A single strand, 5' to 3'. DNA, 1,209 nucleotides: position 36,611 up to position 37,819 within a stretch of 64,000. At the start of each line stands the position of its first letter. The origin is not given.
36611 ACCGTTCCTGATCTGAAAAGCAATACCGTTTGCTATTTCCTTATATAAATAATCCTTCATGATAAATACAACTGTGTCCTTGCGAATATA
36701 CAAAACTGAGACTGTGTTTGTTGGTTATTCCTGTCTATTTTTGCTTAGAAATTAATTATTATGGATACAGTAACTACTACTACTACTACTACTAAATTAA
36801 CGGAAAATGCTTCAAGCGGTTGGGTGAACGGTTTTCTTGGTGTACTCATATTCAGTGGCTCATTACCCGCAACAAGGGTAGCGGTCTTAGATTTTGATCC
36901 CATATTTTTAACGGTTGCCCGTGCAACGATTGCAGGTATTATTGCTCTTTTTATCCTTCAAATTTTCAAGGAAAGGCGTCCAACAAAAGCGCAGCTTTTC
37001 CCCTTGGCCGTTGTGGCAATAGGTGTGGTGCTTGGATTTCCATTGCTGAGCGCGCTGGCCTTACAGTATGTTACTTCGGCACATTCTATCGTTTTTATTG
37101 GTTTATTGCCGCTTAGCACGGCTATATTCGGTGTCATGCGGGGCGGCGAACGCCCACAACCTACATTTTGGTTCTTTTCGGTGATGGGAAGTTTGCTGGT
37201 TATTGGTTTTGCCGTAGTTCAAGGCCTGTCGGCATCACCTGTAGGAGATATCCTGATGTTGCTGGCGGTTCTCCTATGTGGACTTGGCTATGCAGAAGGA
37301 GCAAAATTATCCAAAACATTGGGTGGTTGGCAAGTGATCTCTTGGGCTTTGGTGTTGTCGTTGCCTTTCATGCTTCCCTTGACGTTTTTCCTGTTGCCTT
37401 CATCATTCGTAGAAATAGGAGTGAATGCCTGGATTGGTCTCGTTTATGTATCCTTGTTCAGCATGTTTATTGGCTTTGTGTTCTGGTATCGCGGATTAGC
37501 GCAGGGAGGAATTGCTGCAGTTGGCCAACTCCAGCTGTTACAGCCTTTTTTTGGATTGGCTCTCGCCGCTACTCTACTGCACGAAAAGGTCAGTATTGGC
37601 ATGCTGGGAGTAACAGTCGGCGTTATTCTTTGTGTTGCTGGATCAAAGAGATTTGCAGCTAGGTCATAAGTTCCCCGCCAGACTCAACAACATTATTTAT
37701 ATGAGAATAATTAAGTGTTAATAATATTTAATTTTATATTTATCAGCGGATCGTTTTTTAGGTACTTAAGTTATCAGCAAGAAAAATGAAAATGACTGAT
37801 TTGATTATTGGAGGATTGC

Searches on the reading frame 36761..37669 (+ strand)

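Call 28: search_protein_families(library=pfam, proteins=[window:36761-37669:+], max_evalue=0.001)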
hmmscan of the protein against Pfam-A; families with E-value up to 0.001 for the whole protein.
window:36761-37669:+ (302 aa): 1 family
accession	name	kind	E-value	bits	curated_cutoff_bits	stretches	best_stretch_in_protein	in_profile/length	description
PF00892.27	EamA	-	5.1e-28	98.5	28.2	2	162-294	3-129/135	EamA-like transporter family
